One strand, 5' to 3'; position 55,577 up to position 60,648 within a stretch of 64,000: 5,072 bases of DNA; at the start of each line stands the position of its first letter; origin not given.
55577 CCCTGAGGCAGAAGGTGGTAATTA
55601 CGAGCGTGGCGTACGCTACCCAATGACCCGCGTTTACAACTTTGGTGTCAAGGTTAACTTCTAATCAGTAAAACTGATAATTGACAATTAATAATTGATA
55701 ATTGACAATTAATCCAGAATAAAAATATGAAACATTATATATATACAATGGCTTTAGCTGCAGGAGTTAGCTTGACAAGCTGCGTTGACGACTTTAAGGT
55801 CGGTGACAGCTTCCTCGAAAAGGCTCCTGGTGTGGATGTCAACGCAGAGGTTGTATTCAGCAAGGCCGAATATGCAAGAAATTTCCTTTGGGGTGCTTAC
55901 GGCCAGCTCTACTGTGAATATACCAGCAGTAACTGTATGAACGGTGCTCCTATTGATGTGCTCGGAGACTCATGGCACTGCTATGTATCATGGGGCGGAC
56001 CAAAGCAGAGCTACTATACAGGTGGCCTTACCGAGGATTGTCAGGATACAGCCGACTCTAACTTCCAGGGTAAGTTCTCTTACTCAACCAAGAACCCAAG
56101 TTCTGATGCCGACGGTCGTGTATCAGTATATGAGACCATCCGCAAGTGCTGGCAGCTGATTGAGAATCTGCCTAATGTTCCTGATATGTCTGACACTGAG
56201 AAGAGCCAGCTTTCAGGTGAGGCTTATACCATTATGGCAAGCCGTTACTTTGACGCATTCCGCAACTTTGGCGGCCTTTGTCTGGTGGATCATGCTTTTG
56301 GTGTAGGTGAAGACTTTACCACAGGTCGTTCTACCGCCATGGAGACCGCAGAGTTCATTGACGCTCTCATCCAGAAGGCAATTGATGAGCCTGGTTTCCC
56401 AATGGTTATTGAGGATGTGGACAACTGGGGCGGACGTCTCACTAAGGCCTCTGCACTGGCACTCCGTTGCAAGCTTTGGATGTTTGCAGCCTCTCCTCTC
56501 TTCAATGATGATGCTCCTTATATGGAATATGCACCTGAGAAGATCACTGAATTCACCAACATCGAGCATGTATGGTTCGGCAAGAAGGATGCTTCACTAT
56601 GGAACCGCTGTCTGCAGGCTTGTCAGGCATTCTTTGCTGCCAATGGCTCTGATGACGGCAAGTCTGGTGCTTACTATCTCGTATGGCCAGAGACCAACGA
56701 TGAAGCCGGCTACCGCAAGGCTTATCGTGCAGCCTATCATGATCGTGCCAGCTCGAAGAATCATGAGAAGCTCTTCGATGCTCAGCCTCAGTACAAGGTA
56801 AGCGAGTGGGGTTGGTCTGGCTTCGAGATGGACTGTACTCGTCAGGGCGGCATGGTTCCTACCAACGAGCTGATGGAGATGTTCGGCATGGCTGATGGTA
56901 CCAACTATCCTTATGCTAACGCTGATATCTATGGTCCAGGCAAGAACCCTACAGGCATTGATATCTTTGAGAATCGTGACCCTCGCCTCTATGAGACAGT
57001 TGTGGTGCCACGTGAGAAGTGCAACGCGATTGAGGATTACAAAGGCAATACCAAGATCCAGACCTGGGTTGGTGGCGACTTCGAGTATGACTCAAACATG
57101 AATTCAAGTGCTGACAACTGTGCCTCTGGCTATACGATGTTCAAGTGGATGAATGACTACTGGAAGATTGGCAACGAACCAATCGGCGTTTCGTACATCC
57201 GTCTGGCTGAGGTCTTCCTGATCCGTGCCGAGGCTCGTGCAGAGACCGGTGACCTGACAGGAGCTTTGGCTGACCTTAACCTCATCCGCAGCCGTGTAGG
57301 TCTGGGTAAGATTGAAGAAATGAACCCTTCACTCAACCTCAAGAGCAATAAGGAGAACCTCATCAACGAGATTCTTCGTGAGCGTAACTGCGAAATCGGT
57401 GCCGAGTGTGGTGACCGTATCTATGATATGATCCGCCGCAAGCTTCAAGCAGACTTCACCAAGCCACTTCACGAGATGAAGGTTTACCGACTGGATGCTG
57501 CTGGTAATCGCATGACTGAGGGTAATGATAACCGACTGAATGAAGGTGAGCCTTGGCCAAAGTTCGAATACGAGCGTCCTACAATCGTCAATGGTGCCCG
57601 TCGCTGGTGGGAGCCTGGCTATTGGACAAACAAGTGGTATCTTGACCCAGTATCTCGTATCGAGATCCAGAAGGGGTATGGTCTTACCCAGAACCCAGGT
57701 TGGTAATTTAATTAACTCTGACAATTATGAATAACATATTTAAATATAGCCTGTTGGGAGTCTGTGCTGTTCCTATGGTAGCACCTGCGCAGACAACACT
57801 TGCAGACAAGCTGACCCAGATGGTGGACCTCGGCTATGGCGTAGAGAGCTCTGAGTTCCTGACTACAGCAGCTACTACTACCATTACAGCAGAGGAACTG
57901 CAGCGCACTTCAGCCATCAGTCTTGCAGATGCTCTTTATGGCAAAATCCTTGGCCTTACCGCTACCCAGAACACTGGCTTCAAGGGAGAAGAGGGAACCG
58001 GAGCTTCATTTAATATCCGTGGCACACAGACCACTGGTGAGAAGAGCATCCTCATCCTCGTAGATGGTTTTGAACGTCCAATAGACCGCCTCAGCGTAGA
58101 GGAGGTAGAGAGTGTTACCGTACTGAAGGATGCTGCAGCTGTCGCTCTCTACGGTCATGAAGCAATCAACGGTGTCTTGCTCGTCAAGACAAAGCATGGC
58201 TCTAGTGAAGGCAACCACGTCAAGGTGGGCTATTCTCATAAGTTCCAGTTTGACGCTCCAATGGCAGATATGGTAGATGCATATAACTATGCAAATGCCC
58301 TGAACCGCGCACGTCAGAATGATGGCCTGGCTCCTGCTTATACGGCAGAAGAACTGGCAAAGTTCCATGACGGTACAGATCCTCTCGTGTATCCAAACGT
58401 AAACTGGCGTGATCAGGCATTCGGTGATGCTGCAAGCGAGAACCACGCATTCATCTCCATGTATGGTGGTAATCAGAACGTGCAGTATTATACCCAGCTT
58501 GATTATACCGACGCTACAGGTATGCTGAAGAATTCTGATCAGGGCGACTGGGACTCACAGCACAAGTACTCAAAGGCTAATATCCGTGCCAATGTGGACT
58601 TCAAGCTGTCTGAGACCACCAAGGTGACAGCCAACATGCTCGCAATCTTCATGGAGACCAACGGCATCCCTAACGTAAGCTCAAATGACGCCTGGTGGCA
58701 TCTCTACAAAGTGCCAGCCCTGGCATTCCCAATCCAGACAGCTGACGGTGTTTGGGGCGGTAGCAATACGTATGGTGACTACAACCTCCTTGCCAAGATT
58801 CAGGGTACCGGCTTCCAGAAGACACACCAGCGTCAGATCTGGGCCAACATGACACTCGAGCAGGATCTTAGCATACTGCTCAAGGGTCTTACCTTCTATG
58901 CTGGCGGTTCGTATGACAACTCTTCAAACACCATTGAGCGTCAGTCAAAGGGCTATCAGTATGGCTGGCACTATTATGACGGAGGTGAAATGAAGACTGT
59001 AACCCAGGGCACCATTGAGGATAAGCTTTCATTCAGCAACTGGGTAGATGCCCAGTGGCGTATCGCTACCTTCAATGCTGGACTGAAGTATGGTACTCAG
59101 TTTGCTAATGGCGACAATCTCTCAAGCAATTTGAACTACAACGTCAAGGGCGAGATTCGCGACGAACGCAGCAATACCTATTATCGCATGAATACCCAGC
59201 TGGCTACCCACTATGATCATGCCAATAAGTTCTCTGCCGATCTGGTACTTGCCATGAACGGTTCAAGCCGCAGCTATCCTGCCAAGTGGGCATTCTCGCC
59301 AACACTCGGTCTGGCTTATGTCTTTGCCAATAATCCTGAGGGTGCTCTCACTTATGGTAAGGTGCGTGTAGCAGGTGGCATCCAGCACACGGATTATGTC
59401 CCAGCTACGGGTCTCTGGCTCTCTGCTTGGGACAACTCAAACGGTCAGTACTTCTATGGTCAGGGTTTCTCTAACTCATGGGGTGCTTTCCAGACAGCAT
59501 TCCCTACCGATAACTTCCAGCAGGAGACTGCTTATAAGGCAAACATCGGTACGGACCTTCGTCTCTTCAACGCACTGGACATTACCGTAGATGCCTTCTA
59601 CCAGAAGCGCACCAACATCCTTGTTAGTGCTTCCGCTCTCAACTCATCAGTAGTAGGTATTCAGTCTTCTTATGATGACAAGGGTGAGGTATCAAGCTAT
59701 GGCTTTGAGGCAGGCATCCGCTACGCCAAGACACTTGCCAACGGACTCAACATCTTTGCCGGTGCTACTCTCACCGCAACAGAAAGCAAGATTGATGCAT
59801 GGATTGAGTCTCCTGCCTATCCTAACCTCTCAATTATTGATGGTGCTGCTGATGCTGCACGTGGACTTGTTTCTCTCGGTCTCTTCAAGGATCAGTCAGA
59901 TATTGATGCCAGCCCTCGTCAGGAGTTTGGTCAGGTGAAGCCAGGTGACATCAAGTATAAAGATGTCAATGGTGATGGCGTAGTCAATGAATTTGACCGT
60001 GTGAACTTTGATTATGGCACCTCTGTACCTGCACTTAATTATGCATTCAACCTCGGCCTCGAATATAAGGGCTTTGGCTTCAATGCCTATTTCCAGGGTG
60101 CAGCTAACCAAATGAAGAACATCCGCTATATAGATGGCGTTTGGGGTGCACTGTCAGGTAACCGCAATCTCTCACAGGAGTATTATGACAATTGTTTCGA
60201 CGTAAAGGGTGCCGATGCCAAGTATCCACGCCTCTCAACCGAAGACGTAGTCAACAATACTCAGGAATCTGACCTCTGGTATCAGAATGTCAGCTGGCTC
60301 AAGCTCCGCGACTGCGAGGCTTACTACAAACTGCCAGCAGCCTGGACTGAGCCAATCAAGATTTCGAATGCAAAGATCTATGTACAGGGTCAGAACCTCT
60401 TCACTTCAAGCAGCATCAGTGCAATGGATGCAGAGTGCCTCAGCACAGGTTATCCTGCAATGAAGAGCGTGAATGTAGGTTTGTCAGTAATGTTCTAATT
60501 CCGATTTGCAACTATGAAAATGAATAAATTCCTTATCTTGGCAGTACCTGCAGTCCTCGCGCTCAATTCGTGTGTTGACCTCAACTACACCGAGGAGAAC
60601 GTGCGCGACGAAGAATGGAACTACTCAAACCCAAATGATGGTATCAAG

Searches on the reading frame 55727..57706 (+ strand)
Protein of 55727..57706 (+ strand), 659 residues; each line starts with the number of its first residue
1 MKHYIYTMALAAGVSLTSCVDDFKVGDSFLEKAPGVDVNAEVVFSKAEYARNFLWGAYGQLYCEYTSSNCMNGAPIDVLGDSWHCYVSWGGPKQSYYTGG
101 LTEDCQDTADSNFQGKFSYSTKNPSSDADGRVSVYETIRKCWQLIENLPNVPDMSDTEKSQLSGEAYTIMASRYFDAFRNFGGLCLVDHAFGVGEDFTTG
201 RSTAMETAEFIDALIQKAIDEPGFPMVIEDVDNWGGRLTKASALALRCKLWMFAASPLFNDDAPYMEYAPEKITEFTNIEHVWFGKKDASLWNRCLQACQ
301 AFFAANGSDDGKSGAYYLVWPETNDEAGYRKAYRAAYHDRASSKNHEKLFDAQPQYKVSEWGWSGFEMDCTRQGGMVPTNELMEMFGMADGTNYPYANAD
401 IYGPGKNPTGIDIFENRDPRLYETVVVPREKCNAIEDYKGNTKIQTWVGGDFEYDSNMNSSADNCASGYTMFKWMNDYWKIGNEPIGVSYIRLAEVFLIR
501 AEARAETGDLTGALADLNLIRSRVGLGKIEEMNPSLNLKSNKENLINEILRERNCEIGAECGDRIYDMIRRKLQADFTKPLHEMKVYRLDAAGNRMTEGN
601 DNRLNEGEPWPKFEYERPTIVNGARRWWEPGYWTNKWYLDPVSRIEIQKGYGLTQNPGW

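Call 90: search_protein_families(library=pfam, proteins=[window:55727-57706:+])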
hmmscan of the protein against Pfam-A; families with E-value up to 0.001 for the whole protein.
window:55727-57706:+ (659 aa): 2 families
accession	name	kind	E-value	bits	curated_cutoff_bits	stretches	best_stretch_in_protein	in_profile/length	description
PF07980.17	SusD_RagB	-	3.3e-38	132.5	23.1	1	373-659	40-297/297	SusD family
PF14322.12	SusD-like_3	-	1.1e-06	29.5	27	1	133-245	80-184/191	Starch-binding associating with outer membrane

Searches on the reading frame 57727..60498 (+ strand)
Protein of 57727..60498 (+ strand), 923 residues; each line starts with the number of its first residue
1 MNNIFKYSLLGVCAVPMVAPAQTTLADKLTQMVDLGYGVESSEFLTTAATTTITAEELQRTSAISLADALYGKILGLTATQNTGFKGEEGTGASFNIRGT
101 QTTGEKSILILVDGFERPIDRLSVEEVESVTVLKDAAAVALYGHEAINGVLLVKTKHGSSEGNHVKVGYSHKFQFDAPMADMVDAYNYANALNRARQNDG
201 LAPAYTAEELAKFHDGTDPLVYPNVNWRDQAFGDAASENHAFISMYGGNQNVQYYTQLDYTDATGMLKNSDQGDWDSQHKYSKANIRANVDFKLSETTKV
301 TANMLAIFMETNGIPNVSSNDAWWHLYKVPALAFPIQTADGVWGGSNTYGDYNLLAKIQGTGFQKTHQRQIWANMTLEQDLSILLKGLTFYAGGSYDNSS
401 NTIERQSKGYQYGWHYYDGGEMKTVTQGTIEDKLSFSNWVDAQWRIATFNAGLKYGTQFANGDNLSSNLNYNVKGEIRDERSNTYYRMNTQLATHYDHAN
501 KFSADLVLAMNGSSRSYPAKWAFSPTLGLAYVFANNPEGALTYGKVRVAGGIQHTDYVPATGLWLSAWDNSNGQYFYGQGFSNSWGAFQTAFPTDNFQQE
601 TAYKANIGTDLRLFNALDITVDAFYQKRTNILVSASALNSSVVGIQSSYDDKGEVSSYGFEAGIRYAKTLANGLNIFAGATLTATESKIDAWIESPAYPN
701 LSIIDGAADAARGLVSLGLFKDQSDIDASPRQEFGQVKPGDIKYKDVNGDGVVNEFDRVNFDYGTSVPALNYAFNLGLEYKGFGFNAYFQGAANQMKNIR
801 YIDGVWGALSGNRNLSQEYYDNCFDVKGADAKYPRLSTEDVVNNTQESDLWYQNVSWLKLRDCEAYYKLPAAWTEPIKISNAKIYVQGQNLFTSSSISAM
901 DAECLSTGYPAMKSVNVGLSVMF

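Call 90: search_protein_families(library=pfam, proteins=[window:57727-60498:+])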
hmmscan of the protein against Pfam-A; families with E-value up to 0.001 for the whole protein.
window:57727-60498:+ (923 aa): 1 family
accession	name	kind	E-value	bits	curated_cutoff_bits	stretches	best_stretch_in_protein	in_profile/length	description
PF07715.20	Plug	-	6.1e-18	65.7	23.9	1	46-150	5-107/107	TonB-dependent Receptor Plug Domain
